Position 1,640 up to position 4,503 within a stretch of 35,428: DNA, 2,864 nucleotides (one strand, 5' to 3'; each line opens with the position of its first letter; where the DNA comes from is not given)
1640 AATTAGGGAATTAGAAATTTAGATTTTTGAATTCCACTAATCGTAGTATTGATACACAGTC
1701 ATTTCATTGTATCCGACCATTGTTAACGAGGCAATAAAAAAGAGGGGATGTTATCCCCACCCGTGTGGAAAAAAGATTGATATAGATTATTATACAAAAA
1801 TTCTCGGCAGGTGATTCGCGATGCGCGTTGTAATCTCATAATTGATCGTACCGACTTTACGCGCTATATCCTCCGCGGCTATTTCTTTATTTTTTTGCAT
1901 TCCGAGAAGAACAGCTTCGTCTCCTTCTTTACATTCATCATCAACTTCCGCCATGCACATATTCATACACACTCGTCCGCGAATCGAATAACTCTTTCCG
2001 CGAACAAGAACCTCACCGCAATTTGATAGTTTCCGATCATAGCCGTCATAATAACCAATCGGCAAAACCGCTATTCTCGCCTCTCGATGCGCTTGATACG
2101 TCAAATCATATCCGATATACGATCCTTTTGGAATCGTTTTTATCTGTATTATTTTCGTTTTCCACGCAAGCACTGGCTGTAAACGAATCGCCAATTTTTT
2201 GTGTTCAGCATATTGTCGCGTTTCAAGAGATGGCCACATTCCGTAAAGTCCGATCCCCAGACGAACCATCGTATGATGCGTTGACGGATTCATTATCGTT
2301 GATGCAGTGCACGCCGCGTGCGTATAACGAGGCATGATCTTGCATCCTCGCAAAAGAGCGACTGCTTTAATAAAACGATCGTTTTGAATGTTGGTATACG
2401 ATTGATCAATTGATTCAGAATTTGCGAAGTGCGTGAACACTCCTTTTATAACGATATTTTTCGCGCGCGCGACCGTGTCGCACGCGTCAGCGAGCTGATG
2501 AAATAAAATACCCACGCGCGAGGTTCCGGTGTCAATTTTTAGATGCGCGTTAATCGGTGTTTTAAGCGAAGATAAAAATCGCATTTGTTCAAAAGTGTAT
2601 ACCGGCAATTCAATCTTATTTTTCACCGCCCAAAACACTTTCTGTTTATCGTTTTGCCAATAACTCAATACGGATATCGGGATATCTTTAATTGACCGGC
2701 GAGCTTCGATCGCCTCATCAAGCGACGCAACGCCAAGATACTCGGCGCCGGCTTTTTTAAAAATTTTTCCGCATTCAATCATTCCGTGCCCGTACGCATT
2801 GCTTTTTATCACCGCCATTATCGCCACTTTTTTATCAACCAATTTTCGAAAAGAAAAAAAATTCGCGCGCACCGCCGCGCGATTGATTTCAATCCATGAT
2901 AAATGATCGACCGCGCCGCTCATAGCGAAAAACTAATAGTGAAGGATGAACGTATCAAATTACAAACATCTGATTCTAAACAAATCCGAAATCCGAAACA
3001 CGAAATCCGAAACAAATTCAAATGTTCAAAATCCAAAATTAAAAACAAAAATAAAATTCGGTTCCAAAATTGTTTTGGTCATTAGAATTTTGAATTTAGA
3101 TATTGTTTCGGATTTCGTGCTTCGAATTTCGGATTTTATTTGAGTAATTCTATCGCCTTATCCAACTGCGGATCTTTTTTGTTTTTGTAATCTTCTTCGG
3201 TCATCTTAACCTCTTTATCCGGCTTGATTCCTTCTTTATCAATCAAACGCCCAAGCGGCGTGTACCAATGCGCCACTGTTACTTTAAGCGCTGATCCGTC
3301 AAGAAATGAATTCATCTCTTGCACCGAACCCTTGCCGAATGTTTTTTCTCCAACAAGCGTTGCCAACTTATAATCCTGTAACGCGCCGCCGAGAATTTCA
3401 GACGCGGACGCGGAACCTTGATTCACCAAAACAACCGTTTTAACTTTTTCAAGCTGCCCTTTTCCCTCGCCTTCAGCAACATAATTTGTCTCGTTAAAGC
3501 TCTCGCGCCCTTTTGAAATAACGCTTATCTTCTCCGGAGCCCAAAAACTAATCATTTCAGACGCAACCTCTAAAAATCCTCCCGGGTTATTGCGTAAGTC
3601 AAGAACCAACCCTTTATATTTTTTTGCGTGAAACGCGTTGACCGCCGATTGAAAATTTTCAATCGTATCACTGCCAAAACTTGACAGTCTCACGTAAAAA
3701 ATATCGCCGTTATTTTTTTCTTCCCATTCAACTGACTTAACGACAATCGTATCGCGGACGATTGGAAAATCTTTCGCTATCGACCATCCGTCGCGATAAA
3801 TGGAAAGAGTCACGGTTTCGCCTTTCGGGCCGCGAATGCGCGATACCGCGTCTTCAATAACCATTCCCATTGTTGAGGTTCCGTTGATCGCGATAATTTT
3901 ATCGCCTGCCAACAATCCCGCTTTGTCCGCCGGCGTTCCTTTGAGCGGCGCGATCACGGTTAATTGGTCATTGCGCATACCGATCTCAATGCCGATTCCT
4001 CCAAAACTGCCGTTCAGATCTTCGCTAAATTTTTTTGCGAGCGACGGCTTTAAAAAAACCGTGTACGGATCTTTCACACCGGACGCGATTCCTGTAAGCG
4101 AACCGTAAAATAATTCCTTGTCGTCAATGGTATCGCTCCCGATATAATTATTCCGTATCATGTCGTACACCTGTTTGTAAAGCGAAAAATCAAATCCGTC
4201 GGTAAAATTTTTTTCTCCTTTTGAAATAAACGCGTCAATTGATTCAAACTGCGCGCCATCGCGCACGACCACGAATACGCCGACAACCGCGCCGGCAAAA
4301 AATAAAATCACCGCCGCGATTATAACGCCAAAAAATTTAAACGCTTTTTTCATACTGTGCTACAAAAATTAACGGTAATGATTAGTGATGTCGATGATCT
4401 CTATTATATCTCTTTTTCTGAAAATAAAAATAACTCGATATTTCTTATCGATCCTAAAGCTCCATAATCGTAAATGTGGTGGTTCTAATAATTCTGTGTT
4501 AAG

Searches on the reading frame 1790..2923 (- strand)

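Call 34: search_protein_families(library=pfam, proteins=[window:1790-2923:-], max_evalue=0.001)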
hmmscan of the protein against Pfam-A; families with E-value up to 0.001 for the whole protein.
window:1790-2923:- (377 aa): 2 families
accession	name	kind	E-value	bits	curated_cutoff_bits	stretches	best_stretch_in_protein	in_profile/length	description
PF01168.26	Ala_racemase_N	-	5.2e-53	180.4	24.1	1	13-229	1-218/220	Alanine racemase, N-terminal domain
PF00842.27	Ala_racemase_C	-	7.9e-44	148.8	25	1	251-375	1-126/127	Alanine racemase, C-terminal domain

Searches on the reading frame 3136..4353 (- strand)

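Call 34: search_protein_families(library=pfam, proteins=[window:3136-4353:-], max_evalue=0.001)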
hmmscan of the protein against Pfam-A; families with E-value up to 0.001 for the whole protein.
window:3136-4353:- (405 aa): 5 families
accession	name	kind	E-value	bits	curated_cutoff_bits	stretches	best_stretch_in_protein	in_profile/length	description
PF03572.23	Peptidase_S41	-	2.7e-49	167.4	24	1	218-382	2-165/165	Peptidase family S41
PF17820.7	PDZ_6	-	2.1e-12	47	27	1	134-187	3-54/54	PDZ domain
PF00595.29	PDZ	-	1.1e-11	45.4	23.2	1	118-185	10-80/81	PDZ domain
PF13180.12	PDZ_2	-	1e-09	39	27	1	118-189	1-71/80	PDZ domain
PF22694.1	CtpB_N-like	-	1.9e-06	28.7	27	1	43-101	25-81/85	Activating protease CtpB N-terminal domain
